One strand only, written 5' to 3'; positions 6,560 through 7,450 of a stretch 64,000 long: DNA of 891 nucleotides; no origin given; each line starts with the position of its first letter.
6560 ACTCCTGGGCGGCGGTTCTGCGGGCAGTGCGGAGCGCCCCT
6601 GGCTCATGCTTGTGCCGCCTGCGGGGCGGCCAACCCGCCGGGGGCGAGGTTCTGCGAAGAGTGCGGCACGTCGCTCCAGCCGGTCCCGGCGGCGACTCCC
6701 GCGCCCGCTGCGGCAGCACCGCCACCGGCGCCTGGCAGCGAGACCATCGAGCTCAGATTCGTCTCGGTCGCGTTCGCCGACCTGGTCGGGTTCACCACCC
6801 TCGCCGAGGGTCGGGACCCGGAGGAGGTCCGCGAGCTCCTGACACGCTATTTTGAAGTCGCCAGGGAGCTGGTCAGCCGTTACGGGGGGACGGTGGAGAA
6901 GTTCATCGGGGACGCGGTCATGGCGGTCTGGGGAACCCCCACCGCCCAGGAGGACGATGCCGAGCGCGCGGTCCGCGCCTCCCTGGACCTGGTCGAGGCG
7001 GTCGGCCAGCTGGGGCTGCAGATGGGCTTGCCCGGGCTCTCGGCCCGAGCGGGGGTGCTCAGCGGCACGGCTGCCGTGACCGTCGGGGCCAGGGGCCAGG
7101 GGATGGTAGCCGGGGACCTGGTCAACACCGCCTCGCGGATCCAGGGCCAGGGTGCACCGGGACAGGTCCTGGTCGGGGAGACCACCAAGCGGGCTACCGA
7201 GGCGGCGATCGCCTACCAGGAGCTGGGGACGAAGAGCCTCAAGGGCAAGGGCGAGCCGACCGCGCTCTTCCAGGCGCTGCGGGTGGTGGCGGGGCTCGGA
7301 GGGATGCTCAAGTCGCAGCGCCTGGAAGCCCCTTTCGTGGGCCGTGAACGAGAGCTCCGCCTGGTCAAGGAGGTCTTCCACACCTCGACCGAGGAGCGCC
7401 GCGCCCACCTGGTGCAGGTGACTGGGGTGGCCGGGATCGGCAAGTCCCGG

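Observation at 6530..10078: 1182-aa protein with double zinc ribbon, class III nucleotidyl cyclase, STAND NTPase and TPR repeats, lacking the usual C-terminal HTH, inside the insertion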

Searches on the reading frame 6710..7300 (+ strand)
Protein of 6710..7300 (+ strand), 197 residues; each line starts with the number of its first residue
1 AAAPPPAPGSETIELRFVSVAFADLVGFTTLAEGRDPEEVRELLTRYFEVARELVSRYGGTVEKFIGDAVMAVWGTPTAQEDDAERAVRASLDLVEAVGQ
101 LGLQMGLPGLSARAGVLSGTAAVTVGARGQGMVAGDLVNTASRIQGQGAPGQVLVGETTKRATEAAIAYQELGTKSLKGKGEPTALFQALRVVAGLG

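Call 21: search_solved_structures(query=window:6710-7300:+, max_evalue=0.001, show_alignments=4)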
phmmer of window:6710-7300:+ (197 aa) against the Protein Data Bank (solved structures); distinct sequences matched with E-value up to 0.001: 52.
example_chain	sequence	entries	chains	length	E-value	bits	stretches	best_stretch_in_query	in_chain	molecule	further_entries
2w01_A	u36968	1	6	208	4.7e-23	85.5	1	16-187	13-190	ADENYLATE CYCLASE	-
6fht_A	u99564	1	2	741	1.8e-22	83.6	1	16-187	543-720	Bacteriophytochrome,Adenylate cyclase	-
3r5g_A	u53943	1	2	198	1.6e-18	70.7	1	16-190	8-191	CyaB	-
6sir_A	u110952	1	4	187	3.6e-17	66.3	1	8-184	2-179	Nucleotide cyclase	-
5oyh_A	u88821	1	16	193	9.9e-17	64.9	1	11-185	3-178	Nucleotide cyclase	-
1yk9_A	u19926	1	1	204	2.3e-16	63.7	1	18-187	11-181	Adenylate cyclase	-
4p2f_A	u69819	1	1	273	2.6e-16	63.5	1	18-187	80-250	Adenylate cyclase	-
6aoa_A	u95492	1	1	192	2.9e-16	63.4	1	11-183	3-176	Bacterio-rhodopsin/guanylyl cyclase 1 fusion protein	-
4p2m_A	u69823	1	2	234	3.9e-16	62.9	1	18-187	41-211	Adenylate cyclase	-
4p2x_A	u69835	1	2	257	5.1e-16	62.6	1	18-187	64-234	Adenylate cyclase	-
7yz9_A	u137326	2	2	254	5.4e-16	62.5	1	18-186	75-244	Adenylate cyclase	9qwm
6ao9_A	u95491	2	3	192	5.6e-16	62.4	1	11-183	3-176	Bacterio-rhodopsin/guanylyl cyclase 1 fusion protein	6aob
7yzi_A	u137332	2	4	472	6.4e-16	62.2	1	18-187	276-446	Adenylate cyclase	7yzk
5o5k_A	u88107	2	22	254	1.4e-15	61.2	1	18-182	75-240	Adenylate cyclase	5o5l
1wc0_A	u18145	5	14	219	1.7e-15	60.9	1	14-161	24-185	ADENYLATE CYCLASE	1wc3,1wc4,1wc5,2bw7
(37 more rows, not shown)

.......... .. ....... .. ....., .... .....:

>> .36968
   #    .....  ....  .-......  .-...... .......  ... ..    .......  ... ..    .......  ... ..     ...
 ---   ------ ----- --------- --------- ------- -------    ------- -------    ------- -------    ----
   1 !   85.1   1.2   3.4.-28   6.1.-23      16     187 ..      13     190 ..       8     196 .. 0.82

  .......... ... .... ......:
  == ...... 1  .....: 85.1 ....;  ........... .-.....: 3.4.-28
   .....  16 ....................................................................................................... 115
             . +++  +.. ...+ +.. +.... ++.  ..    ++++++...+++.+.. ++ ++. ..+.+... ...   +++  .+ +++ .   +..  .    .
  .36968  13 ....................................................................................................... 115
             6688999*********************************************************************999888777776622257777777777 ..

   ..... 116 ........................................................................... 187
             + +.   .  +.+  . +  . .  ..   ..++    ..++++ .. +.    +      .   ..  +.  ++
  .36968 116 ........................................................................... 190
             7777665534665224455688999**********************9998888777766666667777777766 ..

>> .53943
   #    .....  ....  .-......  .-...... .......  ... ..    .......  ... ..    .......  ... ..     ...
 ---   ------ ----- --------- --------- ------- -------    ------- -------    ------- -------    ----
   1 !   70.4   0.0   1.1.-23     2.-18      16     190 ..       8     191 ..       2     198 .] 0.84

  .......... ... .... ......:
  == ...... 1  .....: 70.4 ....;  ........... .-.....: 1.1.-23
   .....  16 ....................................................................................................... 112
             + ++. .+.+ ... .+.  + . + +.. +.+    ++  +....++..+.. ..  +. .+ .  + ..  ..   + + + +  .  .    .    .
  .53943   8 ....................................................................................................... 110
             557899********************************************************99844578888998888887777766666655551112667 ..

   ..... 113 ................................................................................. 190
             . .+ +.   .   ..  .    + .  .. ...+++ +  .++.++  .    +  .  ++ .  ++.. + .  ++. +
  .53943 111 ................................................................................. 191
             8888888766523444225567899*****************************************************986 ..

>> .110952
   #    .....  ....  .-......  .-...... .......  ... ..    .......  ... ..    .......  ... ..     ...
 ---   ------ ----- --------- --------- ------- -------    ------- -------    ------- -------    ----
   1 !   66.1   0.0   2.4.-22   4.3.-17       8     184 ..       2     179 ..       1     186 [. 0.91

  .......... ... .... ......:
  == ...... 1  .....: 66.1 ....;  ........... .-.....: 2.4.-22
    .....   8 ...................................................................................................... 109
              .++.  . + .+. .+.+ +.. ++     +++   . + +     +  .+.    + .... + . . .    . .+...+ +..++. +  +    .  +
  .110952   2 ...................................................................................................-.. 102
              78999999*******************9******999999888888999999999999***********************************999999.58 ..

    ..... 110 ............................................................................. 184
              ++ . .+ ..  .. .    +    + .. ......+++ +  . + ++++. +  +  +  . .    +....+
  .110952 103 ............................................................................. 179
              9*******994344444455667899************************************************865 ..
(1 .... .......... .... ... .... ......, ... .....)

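Call 51: search_solved_structures(query=window:6740-7290:+, max_evalue=1e-14, show_alignments=5)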
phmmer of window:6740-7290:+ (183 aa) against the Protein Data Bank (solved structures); distinct sequences matched with E-value up to 1e-14: 18.
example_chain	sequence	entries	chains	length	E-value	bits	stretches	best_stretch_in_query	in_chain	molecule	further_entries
2w01_A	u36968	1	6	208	4.2e-23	85.6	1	6-177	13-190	ADENYLATE CYCLASE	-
6fht_A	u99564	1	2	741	1.7e-22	83.6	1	6-176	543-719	Bacteriophytochrome,Adenylate cyclase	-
3r5g_A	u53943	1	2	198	2.3e-18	70.2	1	7-179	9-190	CyaB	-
5oyh_A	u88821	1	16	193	1.5e-16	64.3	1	4-175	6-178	Nucleotide cyclase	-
6sir_A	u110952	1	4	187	2.8e-16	63.4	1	4-174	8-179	Nucleotide cyclase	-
1yk9_A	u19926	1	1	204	3.4e-16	63.1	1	8-172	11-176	Adenylate cyclase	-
6aoa_A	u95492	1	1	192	4e-16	62.9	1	4-173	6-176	Bacterio-rhodopsin/guanylyl cyclase 1 fusion protein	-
4p2f_A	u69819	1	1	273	4.2e-16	62.8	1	8-172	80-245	Adenylate cyclase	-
4p2m_A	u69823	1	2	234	6.3e-16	62.2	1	8-172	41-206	Adenylate cyclase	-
6ao9_A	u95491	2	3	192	7.8e-16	61.9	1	4-173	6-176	Bacterio-rhodopsin/guanylyl cyclase 1 fusion protein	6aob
7yz9_A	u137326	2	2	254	8.1e-16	61.9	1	8-172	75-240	Adenylate cyclase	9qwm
4p2x_A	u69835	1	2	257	8.3e-16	61.8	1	8-172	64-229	Adenylate cyclase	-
7yzi_A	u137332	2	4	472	8.8e-16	61.8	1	8-172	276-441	Adenylate cyclase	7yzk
5o5k_A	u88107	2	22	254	1.3e-15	61.2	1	8-172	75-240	Adenylate cyclase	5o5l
1wc0_A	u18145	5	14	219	2.5e-15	60.3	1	4-151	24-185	ADENYLATE CYCLASE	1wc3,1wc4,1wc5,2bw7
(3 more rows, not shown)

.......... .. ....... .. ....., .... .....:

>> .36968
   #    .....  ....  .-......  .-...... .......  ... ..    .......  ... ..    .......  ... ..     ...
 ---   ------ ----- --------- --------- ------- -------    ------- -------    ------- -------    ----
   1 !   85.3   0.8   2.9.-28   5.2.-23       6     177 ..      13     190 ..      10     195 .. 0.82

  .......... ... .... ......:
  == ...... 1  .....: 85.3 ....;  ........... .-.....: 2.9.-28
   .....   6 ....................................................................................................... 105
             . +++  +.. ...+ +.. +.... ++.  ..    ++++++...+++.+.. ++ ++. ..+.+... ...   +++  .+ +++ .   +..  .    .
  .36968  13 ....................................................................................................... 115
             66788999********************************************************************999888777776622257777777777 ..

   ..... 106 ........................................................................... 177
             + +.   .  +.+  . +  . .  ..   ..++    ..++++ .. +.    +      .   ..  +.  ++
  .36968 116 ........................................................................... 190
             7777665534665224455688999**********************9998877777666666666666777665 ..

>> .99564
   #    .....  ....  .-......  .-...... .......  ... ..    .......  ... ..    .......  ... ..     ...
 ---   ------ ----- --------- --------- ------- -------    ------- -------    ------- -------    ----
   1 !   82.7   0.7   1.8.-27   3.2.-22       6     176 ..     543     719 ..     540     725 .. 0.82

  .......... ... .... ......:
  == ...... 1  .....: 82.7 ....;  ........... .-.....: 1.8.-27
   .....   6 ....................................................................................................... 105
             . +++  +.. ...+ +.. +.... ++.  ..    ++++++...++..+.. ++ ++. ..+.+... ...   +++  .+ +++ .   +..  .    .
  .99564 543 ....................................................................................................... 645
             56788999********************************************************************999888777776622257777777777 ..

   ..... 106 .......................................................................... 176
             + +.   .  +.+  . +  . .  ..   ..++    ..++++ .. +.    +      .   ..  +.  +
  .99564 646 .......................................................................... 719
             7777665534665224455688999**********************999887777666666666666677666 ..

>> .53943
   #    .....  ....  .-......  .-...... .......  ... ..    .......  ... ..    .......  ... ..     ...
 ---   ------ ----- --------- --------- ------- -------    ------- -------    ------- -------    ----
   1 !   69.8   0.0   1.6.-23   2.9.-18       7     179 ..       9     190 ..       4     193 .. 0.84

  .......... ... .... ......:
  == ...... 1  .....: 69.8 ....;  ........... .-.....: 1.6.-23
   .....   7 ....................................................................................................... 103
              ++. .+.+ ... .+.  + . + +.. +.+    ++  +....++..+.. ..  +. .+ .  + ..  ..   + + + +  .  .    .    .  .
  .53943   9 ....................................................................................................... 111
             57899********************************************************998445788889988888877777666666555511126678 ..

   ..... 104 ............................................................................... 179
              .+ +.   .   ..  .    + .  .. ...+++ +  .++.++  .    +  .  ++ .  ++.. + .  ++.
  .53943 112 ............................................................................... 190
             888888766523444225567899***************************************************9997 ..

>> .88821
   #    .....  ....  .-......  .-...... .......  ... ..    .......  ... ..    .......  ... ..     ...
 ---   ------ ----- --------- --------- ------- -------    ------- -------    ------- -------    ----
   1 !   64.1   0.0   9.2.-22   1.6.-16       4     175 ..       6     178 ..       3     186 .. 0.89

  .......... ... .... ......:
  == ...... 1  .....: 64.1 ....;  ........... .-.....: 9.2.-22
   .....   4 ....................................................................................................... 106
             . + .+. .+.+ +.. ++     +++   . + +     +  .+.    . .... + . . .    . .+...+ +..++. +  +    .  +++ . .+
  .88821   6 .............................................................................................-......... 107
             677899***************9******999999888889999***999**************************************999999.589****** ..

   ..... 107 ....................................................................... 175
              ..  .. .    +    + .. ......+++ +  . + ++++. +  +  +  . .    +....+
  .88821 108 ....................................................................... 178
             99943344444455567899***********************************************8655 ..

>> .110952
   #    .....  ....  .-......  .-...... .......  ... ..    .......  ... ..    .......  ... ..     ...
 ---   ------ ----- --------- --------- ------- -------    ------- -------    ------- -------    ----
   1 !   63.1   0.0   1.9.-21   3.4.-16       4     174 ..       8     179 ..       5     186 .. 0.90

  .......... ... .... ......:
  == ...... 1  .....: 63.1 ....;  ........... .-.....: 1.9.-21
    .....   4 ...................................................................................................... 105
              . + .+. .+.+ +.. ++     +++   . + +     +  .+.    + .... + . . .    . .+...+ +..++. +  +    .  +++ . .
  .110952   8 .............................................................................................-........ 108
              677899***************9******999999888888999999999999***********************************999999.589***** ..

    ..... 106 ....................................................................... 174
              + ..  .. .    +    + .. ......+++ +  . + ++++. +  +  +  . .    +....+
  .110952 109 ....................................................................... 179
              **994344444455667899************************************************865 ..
